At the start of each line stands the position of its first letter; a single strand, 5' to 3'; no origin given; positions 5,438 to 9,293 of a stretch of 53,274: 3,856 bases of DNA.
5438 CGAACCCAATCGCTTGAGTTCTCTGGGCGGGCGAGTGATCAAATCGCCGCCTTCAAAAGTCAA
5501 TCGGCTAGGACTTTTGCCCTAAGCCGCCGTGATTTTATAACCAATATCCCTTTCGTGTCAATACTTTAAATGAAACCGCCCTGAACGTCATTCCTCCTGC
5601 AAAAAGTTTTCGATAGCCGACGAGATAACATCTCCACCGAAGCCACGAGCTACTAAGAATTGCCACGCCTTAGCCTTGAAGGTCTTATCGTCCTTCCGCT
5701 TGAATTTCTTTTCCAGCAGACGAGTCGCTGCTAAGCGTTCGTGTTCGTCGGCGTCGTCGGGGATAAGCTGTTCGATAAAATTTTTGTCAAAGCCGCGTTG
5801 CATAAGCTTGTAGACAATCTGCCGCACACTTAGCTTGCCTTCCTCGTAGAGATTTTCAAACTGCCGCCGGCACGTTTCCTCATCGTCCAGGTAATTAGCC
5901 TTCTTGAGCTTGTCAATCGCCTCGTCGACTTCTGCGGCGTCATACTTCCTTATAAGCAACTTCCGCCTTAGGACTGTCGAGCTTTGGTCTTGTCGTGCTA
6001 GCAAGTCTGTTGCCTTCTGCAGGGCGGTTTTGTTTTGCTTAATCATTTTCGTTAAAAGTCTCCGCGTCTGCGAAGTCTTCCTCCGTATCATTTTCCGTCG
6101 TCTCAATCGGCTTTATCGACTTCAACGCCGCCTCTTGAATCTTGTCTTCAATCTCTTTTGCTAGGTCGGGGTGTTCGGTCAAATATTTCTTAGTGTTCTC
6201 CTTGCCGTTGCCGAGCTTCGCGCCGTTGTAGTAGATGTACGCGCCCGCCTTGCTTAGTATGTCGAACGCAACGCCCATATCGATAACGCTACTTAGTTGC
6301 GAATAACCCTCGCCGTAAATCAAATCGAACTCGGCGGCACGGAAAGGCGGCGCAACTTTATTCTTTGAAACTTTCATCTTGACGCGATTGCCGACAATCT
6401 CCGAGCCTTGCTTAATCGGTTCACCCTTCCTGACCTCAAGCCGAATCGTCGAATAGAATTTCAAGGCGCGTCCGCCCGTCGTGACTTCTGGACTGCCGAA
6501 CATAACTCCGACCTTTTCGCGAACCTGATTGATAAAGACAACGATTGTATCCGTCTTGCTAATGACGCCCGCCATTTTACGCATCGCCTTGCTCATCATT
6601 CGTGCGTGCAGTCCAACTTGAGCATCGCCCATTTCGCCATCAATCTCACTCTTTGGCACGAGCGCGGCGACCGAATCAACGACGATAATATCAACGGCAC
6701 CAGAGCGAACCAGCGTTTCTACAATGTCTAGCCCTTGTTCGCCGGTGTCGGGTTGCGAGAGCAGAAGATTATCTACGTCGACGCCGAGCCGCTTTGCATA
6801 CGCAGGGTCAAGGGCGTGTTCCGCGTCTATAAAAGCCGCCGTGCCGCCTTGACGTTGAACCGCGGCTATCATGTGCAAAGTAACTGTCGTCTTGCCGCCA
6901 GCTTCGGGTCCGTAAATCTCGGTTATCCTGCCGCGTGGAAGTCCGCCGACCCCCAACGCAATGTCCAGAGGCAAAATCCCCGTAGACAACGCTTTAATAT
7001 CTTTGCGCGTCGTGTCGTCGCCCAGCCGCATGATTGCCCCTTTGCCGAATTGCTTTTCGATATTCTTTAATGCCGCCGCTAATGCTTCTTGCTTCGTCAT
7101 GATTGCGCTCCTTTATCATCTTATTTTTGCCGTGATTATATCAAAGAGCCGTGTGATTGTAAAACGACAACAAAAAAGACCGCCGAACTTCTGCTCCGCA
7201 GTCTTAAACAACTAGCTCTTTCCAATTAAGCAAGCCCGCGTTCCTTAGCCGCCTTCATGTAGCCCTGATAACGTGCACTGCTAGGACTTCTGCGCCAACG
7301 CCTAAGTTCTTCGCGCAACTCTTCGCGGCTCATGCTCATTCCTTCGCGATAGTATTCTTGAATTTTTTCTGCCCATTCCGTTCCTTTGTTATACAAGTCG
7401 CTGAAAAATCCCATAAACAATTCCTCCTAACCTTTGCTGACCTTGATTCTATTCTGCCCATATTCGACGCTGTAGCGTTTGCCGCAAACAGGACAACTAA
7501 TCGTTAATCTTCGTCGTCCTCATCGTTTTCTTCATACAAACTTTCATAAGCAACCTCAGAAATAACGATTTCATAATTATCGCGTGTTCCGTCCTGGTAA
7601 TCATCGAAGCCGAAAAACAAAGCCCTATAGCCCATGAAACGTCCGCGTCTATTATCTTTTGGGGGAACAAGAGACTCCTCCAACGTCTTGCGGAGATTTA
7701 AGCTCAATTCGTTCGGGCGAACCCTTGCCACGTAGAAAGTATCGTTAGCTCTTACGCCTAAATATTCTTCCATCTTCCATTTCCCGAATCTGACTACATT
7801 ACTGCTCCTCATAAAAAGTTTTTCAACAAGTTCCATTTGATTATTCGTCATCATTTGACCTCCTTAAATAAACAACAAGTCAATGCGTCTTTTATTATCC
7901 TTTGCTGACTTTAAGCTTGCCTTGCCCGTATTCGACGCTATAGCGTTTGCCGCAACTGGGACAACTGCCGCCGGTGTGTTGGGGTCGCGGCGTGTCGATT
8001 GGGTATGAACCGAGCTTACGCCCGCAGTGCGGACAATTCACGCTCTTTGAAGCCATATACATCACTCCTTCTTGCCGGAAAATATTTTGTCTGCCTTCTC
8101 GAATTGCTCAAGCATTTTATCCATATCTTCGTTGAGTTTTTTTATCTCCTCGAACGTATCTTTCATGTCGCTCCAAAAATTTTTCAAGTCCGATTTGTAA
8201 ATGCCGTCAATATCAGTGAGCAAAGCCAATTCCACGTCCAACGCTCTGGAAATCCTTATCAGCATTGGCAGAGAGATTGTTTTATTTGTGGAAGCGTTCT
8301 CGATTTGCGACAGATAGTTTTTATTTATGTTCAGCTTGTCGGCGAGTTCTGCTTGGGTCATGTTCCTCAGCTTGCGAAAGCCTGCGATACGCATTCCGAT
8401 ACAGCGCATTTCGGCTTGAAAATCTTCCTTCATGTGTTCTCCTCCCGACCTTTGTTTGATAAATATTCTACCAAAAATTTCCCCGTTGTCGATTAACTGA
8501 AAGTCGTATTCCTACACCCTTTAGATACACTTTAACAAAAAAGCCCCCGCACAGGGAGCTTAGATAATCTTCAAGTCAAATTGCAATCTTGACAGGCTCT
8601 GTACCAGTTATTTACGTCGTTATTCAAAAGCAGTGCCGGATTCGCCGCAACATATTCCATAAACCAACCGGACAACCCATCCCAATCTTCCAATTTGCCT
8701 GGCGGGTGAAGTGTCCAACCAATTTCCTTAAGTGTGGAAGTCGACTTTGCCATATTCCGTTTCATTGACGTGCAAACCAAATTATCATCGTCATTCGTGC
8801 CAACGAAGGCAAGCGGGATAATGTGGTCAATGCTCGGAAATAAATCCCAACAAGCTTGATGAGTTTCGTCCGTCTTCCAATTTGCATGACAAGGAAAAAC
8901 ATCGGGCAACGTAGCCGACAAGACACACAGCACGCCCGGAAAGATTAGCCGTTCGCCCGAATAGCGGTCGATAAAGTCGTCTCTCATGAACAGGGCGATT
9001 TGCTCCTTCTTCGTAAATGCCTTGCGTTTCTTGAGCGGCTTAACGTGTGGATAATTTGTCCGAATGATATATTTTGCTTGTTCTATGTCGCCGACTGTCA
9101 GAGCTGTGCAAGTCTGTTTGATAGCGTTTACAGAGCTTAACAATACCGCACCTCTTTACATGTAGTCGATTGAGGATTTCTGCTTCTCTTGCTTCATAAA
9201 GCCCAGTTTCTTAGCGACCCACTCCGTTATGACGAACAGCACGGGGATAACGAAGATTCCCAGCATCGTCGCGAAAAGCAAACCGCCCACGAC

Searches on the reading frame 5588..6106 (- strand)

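Call 12: search_protein_families(library=pfam, proteins=[window:5588-6106:-])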
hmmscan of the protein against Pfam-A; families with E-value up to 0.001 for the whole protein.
window:5588-6106:- (172 aa): 2 families
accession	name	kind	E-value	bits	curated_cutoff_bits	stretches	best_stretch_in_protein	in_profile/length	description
PF21982.2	RecX_HTH1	-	1.5e-12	47.7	26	1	28-67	1-40/40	RecX, first three-helix domain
PF21981.2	RecX_HTH3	-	3.3e-09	37.2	26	1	126-165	6-48/48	RecX, third three-helix domain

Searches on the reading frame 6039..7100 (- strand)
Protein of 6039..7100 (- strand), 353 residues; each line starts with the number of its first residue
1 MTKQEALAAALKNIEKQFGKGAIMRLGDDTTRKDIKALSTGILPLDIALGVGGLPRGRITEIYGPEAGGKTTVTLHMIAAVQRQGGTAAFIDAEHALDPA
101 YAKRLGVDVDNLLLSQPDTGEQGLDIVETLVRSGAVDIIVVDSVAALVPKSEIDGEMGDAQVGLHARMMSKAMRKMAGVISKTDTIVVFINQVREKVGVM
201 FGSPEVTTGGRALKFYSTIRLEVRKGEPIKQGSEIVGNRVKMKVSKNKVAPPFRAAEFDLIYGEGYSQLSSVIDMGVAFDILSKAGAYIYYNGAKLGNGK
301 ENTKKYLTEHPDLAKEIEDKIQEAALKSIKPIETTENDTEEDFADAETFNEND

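Call 12: search_protein_families(library=pfam, proteins=[window:6039-7100:-])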
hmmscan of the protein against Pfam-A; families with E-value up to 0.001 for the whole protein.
window:6039-7100:- (353 aa): 5 families
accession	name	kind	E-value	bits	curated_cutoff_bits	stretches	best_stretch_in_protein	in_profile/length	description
PF00154.27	RecA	-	6.4e-134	445.8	27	1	6-266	2-261/262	recA bacterial DNA recombination protein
PF21096.2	RecA_C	-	4.1e-20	72.1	27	1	271-324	2-55/57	RecA C-terminal domain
PF08423.17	Rad51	-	3.8e-12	46.4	22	1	32-228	2-214/244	Rad51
PF06745.19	ATPase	-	4.7e-05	23.3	26.6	1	39-112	2-77/231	KaiC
PF13481.12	AAA_25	-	0.00017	21.7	27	0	52-150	28-158/195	AAA domain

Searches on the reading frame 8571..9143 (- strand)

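Call 12: search_protein_families(library=pfam, proteins=[window:8571-9143:-])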
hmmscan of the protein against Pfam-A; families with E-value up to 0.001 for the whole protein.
window:8571-9143:- (190 aa): 1 family
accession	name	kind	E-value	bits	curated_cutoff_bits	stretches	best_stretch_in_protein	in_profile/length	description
PF13395.12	HNH_4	-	4.9e-05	23.7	22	1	105-137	20-52/54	HNH endonuclease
